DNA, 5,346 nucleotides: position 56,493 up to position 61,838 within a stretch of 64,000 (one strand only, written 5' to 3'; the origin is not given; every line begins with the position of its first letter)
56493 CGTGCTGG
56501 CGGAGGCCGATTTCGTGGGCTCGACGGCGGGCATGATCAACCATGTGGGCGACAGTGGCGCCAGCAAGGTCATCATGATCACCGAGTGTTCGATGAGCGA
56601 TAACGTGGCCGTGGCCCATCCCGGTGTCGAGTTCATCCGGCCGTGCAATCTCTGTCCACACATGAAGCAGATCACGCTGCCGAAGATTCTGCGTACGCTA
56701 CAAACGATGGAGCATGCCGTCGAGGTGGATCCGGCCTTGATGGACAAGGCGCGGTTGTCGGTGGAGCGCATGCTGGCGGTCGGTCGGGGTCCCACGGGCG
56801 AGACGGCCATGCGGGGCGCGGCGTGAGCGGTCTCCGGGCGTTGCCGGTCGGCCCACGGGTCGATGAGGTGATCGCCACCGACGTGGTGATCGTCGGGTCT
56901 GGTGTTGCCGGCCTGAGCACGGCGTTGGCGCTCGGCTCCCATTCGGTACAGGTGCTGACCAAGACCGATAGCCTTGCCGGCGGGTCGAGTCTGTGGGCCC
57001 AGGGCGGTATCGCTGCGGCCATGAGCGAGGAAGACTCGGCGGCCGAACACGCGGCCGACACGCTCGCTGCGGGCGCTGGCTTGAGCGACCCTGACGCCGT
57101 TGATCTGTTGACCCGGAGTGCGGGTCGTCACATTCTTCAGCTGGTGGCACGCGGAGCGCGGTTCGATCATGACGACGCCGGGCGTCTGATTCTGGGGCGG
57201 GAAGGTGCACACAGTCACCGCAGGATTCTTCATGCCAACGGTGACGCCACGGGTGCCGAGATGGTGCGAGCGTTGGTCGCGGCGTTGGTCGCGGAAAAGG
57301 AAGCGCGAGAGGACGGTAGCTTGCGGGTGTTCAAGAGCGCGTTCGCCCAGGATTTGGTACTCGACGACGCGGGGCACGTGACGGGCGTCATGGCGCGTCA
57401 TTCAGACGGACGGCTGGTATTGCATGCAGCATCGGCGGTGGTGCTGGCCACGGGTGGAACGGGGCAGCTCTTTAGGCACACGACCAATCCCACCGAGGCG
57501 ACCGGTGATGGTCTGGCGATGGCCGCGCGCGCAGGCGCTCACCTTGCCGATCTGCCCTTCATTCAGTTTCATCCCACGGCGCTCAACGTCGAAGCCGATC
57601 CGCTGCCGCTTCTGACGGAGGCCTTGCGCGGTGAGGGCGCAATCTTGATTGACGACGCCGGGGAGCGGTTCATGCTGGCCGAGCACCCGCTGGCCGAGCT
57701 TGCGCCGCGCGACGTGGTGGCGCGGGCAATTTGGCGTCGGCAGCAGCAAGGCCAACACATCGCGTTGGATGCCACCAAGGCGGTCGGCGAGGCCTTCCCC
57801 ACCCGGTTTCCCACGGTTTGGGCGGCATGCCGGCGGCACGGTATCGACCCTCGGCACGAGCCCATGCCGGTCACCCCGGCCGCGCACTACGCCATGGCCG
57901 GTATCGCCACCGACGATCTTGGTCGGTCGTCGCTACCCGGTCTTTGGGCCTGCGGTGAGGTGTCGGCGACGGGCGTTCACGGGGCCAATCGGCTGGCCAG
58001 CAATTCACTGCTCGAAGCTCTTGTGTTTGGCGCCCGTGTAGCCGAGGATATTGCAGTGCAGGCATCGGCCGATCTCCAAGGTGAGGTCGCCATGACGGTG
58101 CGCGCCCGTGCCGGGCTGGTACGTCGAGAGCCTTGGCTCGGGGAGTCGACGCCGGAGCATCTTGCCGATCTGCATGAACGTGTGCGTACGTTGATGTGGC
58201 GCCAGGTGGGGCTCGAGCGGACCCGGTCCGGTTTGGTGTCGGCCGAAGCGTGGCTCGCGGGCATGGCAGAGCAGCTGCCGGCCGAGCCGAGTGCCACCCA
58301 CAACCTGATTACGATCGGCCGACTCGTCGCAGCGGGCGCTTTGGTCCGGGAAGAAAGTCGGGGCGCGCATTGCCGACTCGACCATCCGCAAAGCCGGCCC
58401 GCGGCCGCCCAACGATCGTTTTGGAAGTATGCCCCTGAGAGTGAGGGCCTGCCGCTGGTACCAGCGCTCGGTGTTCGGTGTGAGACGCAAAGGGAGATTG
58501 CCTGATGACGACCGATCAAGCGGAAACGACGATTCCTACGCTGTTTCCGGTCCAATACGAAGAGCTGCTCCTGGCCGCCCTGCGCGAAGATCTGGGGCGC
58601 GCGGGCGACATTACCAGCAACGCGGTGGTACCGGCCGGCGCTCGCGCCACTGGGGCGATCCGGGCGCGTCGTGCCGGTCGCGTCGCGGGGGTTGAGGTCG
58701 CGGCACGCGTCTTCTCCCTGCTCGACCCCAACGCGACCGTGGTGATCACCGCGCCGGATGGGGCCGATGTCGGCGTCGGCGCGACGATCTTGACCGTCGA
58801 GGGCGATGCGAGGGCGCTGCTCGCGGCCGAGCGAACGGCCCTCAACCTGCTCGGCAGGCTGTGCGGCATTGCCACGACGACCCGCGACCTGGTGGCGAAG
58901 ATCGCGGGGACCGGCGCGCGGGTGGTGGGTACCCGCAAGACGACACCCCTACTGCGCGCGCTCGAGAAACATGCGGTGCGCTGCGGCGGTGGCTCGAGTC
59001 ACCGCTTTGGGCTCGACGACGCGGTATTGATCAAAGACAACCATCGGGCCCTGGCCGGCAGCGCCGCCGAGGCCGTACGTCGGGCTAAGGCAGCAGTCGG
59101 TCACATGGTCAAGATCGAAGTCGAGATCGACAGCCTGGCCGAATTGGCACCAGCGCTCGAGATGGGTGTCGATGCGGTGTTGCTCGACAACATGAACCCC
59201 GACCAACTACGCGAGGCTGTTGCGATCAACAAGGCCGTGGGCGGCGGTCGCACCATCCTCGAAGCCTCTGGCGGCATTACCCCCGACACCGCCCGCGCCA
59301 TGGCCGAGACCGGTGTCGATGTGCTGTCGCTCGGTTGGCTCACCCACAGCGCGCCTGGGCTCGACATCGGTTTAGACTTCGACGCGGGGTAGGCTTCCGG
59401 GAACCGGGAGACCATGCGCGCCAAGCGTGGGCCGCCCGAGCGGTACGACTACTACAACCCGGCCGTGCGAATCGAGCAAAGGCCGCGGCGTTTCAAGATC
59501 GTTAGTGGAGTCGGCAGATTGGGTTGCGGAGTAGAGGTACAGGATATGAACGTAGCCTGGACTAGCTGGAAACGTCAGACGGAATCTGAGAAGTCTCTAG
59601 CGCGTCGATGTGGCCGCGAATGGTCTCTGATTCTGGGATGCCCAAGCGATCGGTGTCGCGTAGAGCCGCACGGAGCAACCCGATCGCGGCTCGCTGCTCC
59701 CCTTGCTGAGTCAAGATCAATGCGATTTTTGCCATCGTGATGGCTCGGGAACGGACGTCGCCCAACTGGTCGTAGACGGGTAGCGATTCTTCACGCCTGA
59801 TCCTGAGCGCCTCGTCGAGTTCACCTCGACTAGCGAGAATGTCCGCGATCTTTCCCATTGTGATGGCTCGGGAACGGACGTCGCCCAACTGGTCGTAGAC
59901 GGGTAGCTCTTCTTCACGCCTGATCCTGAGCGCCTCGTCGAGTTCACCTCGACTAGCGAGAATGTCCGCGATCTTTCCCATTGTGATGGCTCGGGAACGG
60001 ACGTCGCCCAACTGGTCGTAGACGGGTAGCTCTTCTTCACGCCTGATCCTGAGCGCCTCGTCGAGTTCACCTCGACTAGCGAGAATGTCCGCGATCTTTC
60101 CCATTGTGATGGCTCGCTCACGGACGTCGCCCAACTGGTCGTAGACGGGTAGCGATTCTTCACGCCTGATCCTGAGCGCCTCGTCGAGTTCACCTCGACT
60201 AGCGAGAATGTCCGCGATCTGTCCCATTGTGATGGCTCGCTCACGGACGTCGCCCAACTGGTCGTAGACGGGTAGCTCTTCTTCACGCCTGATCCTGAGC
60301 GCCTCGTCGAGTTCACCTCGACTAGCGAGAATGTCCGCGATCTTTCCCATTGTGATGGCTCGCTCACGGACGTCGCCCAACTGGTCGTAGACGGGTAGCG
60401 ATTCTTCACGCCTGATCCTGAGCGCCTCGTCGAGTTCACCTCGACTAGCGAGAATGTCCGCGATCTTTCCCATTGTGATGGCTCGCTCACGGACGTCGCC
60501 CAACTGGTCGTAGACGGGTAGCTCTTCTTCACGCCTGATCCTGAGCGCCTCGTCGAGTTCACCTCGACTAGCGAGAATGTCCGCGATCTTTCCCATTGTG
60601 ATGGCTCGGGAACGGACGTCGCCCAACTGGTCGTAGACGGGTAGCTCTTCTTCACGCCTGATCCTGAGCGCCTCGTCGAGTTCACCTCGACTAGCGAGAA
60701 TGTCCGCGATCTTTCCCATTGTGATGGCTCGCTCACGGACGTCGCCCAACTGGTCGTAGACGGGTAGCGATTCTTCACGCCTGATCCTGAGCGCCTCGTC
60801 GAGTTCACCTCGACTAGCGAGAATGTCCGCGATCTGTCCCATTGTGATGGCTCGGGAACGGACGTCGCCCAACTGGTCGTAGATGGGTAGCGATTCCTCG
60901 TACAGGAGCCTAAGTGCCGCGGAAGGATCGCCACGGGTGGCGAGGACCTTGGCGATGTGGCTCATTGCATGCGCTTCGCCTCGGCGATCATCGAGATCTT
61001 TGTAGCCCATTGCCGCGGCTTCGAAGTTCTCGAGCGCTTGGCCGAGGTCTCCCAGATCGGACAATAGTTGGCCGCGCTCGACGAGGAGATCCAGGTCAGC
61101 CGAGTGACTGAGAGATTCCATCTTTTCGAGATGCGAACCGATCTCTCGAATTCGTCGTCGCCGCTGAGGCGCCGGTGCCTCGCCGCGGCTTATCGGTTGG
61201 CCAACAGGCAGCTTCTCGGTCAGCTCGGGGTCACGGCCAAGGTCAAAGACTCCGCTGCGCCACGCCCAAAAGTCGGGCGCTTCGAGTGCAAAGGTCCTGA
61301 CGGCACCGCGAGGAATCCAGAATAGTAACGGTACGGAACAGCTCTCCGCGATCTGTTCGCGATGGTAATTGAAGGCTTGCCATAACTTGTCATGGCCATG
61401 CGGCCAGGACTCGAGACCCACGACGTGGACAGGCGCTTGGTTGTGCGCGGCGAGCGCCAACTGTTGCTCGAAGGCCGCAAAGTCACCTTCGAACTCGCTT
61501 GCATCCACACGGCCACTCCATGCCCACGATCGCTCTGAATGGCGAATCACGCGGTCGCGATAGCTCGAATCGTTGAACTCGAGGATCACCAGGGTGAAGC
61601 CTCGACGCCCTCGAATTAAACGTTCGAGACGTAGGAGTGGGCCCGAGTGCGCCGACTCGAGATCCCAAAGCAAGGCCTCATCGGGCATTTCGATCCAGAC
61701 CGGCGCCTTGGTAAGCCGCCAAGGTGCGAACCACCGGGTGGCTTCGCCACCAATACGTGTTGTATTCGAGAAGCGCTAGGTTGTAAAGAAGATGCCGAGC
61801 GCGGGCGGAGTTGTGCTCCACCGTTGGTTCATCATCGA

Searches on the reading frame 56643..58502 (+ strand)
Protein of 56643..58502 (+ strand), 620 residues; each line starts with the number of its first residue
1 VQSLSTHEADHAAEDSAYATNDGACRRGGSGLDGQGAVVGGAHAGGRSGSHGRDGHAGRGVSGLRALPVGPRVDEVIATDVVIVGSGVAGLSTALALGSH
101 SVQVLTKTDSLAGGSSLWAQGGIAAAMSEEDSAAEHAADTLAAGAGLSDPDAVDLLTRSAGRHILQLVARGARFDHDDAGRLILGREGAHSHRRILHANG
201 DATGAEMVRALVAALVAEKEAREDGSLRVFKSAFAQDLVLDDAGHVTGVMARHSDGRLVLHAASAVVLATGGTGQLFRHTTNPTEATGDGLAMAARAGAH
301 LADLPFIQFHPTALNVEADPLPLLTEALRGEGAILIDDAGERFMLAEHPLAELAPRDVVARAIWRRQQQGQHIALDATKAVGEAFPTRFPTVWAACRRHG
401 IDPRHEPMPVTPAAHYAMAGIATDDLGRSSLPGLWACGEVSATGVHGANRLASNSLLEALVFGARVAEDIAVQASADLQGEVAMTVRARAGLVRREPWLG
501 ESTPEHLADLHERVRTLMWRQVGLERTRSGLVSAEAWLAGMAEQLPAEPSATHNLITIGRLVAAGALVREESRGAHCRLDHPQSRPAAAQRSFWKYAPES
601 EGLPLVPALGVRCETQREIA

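Call 38: search_protein_families(library=pfam, proteins=[window:56643-58502:+], max_evalue=0.00001)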
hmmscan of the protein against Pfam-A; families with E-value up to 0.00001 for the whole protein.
window:56643-58502:+ (620 aa): 5 families
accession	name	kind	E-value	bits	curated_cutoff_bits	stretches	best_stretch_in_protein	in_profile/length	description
PF00890.30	FAD_binding_2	-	7.5e-86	289.3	20.4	1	80-456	1-414/414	FAD binding domain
PF02910.25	Succ_DH_flav_C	-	1.3e-09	38.5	20.8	1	552-585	57-90/130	Fumarate reductase flavoprotein C-term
PF01266.30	DAO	-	8e-09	35.9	27.9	1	80-347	1-269/353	FAD dependent oxidoreductase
PF07992.20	Pyr_redox_2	-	3e-07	30.6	26.1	0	80-155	2-58/291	Pyridine nucleotide-disulphide oxidoreductase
PF01946.23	Thi4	-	9.7e-06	25.4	26.2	0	74-133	13-73/235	Thi4 family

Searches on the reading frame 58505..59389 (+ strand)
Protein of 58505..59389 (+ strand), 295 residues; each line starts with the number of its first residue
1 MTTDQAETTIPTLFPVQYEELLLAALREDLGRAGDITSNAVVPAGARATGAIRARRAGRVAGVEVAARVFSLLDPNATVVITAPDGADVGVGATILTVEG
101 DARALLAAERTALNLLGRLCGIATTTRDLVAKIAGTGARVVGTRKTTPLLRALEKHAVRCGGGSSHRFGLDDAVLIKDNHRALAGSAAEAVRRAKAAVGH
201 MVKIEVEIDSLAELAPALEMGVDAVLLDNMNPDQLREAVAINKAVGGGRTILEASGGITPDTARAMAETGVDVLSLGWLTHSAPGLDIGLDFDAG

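Call 38: search_protein_families(library=pfam, proteins=[window:58505-59389:+], max_evalue=0.00001)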
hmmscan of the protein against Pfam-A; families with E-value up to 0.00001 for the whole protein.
window:58505-59389:+ (295 aa): 2 families
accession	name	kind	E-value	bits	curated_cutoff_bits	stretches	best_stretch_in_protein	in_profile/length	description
PF01729.25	QRPTase_C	-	5.1e-60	202.5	23.1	1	122-291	1-169/169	Quinolinate phosphoribosyl transferase, C-terminal domain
PF02749.22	QRPTase_N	-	2.7e-19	69.6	27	1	35-120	1-82/82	Quinolinate phosphoribosyl transferase, N-terminal domain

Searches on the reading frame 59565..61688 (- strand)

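Call 38: search_protein_families(library=pfam, proteins=[window:59565-61688:-], max_evalue=0.00001)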
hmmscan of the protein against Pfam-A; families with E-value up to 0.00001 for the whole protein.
window:59565-61688:- (708 aa): 9 families
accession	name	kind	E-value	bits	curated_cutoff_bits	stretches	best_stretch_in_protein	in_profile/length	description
PF13424.12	TPR_12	-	6.5e-37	126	30.1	1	201-270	5-75/77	Tetratricopeptide repeat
PF13374.12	TPR_10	-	5.3e-23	80.7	27.5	0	649-677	2-30/42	Tetratricopeptide repeat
PF08971.16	GlgS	-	2.9e-15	56.4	32.2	0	266-301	7-42/66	Glycogen synthesis protein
PF17874.7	TPR_MalT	-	4.7e-15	56.1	45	0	482-680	37-233/336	MalT-like TPR region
PF07719.23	TPR_2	-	7.6e-12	44.8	27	0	201-225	3-27/34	Tetratricopeptide repeat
PF13176.12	TPR_7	-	1e-09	38.2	27.9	0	653-679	3-31/36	Tetratricopeptide repeat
PF08096.16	Bombolitin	-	4.8e-09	36.3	25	0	326-332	2-8/17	Bombolitin family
PF00515.34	TPR_1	-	2.3e-08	33.9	27.8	0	202-225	4-27/34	Tetratricopeptide repeat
PF13414.12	TPR_11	-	8.1e-08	32.3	26.8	0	288-300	2-14/42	TPR repeat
